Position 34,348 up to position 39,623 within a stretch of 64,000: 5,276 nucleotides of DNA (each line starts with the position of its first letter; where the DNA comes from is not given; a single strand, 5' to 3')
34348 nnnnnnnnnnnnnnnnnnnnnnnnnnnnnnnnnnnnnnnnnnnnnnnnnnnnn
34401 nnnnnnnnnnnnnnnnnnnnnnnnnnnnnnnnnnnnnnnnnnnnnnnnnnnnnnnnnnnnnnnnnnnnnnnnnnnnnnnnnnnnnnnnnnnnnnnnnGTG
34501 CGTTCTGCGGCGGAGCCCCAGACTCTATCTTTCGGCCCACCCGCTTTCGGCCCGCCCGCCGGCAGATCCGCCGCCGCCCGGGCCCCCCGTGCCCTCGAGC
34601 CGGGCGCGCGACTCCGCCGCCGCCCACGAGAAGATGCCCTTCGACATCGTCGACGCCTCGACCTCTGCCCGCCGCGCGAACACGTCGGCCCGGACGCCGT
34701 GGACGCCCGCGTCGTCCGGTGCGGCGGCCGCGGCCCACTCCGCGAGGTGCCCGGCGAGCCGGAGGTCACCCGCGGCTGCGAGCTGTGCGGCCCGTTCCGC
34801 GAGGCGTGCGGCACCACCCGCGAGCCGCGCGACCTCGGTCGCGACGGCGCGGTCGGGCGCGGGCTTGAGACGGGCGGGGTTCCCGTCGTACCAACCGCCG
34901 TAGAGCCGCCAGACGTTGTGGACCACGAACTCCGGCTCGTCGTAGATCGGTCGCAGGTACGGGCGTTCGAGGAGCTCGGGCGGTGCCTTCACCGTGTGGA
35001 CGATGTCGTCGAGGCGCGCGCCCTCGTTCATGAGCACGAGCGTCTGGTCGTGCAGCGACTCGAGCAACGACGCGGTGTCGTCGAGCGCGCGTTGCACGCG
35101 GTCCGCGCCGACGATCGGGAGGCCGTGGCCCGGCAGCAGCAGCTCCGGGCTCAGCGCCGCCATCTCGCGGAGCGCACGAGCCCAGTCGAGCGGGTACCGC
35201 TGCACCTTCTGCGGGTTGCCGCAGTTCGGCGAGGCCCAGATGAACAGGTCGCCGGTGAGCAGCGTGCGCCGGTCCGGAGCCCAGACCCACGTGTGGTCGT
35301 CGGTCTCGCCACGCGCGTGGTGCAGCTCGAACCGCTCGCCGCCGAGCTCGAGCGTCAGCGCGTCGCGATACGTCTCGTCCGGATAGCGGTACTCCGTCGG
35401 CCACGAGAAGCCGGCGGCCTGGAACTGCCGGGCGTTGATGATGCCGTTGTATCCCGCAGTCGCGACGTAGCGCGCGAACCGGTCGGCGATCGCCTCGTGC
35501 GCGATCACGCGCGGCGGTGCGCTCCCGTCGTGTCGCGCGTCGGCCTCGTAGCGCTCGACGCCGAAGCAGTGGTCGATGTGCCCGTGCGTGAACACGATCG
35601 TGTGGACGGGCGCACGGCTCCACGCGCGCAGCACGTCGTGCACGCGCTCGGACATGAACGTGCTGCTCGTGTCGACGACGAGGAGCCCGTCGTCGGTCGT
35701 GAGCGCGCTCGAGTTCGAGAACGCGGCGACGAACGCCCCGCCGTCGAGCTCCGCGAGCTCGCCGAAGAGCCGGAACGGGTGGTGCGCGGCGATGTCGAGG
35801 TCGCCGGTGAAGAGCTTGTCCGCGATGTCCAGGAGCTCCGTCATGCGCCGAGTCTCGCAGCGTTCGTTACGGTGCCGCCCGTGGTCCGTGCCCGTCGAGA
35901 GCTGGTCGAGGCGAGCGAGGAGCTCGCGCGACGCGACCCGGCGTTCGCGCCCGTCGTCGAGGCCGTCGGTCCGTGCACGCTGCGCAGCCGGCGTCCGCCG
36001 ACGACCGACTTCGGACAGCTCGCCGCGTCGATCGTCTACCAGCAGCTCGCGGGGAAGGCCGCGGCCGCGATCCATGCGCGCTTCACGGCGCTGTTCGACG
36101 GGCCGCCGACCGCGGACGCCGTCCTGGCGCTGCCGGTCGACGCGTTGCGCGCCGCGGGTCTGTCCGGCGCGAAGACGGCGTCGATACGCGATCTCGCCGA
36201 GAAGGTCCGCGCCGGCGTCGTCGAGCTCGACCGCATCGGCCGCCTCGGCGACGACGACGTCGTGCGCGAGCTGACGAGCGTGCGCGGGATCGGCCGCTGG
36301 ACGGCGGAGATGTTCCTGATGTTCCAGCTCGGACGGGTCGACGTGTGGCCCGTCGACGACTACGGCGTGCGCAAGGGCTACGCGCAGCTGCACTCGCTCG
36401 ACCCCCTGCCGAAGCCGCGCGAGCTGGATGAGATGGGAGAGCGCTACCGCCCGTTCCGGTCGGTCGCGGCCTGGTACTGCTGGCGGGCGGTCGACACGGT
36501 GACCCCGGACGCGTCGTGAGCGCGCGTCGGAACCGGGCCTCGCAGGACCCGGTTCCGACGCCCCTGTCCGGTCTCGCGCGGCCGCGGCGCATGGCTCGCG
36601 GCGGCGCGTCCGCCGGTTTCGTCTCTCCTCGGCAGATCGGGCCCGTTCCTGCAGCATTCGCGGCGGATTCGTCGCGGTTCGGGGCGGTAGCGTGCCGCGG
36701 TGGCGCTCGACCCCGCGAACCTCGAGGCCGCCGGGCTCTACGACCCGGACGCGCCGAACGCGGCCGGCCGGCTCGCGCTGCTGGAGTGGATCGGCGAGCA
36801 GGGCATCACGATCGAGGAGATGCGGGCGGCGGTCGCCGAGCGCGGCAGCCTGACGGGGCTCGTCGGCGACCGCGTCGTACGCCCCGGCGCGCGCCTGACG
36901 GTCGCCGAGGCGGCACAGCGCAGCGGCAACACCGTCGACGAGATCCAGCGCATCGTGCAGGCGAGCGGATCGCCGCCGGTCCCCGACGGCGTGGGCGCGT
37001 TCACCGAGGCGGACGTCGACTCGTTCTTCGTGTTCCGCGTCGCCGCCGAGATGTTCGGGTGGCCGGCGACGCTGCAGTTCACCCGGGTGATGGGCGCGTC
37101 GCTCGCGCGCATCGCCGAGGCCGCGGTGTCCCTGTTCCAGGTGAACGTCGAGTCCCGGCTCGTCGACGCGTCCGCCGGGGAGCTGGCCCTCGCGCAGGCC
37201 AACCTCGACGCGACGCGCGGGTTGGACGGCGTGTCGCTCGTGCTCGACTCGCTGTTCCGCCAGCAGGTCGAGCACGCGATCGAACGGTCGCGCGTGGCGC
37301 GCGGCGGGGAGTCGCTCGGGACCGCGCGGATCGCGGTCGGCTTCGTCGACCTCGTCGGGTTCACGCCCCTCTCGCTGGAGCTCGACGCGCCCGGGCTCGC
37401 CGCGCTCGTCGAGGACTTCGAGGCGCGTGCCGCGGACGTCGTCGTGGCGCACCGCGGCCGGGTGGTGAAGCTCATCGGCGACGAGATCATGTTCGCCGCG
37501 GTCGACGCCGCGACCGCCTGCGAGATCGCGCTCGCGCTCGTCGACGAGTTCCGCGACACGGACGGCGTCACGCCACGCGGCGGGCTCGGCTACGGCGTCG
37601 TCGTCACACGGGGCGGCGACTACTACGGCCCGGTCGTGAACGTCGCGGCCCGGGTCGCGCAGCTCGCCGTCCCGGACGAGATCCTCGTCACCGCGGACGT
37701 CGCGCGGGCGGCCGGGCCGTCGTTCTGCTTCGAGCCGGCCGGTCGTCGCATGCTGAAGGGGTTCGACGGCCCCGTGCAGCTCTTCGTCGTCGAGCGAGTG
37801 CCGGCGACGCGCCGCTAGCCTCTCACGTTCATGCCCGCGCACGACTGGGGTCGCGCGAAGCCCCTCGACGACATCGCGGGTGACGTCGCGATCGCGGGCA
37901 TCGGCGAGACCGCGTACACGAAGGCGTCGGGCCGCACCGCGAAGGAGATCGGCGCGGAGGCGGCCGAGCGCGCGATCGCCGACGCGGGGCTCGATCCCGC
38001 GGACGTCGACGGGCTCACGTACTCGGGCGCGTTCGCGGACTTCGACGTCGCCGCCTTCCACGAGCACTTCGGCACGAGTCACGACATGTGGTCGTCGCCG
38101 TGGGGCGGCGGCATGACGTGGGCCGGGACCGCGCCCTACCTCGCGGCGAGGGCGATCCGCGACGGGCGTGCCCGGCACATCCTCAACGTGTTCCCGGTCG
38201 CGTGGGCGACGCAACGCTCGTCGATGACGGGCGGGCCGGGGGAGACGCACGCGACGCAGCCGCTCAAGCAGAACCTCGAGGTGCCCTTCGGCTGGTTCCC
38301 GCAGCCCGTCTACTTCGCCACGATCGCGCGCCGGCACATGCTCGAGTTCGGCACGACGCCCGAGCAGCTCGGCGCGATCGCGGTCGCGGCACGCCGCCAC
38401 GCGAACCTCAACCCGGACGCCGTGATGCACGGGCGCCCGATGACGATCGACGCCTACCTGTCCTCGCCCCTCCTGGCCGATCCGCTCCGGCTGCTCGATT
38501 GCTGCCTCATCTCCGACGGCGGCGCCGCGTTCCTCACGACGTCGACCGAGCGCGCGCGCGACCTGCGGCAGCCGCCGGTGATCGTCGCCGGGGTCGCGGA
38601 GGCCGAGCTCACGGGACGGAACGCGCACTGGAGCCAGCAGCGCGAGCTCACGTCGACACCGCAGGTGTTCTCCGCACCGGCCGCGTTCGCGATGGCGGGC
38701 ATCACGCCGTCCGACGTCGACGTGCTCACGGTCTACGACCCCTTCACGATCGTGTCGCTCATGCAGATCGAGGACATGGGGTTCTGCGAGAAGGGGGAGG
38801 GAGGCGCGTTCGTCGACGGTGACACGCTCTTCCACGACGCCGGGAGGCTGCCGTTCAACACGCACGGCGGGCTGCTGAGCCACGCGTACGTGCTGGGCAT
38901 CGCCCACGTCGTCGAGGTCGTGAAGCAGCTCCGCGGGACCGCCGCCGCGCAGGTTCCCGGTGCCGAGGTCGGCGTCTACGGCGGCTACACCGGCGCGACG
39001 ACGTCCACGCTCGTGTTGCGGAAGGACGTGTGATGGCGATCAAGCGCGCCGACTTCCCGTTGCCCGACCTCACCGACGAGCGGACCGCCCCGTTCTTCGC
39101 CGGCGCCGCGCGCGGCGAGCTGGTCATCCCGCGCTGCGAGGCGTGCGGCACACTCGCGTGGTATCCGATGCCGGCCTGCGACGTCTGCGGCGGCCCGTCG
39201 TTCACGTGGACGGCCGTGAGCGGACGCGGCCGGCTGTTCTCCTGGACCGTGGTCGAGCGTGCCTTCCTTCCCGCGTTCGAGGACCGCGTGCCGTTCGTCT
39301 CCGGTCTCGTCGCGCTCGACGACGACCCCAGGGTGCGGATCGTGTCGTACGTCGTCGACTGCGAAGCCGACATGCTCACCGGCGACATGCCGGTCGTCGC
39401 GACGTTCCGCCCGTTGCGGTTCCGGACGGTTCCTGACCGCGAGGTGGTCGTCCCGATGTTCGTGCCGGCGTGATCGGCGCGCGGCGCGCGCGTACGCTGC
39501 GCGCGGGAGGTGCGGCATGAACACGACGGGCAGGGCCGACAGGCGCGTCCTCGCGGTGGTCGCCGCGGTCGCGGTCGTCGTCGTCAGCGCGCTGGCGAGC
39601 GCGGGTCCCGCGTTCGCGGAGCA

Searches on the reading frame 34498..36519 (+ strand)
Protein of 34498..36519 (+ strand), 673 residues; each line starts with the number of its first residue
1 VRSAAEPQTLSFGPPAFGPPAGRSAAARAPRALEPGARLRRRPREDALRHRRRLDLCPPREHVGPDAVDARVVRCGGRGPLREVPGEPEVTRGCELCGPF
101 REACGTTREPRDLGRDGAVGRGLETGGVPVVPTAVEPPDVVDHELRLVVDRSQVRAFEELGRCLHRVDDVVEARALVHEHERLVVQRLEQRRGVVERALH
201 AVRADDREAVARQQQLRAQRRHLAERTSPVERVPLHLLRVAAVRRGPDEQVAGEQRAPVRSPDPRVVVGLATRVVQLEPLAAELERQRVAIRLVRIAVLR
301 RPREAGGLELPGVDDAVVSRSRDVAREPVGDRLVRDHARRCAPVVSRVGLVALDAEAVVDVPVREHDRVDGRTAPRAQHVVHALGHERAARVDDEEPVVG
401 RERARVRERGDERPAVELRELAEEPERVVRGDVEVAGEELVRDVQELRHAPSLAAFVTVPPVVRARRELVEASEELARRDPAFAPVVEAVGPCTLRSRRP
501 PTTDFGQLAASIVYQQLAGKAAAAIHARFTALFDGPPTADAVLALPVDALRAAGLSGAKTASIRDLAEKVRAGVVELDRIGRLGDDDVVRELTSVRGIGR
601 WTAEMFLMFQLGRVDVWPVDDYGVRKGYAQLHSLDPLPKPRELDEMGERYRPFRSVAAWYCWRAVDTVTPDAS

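Call 10: search_protein_families(library=pfam, proteins=[window:34498-36519:+])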
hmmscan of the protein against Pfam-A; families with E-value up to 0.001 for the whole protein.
window:34498-36519:+ (673 aa): 1 family
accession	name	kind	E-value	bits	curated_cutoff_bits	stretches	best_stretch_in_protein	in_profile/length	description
PF00730.31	HhH-GPD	-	1.3e-11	45.3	26.2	1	510-647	2-102/108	HhH-GPD superfamily base excision DNA repair protein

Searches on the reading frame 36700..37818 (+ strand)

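Call 10: search_protein_families(library=pfam, proteins=[window:36700-37818:+])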
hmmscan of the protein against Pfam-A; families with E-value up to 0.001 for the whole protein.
window:36700-37818:+ (372 aa): 2 families
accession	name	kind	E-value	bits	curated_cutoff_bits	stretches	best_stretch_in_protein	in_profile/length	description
PF00211.25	Guanylate_cyc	-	1.7e-10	41.3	21.9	1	210-364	8-181/183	Adenylate and Guanylate cyclase catalytic domain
PF16701.10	Ad_Cy_reg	-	6e-09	36.4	28.6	1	17-172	13-163/186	Adenylate cyclase regulatory domain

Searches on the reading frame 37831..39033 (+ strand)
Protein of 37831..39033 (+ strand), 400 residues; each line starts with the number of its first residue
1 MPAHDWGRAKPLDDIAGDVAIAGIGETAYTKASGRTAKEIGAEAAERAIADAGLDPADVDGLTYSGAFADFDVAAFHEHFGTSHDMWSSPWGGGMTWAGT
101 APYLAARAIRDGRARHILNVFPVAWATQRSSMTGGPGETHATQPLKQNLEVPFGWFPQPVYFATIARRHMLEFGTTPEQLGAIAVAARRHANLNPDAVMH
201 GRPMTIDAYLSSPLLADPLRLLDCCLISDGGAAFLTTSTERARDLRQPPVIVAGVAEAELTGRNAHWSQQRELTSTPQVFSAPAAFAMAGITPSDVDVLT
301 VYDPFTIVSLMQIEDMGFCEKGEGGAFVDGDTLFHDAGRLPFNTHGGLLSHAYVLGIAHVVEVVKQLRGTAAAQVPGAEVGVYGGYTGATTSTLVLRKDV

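Call 10: search_protein_families(library=pfam, proteins=[window:37831-39033:+])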
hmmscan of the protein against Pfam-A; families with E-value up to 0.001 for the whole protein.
window:37831-39033:+ (400 aa): 2 families
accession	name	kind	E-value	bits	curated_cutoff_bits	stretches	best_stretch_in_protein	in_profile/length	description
PF22691.2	Thiolase_C_1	-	3.7e-43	147.2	28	1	264-394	6-138/144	Thiolase C-terminal domain-like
PF02803.24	Thiolase_C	-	6.8e-05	22.9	27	0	270-340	17-67/123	Thiolase, C-terminal domain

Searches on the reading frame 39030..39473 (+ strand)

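Call 26: search_protein_families(library=pfam, proteins=[window:39030-39473:+], max_evalue=0.01)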
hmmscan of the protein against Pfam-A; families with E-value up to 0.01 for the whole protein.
window:39030-39473:+ (147 aa): 2 families
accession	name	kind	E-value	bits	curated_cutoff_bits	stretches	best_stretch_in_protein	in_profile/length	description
PF01796.24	OB_ChsH2_C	-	5e-17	62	27.1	1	60-127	1-65/65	ChsH2, C-terminal OB-fold domain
PF12172.15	zf-ChsH2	-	2.3e-09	37.3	23.2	1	23-58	1-36/37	ChsH2, rubredoxin-like zinc ribbon domain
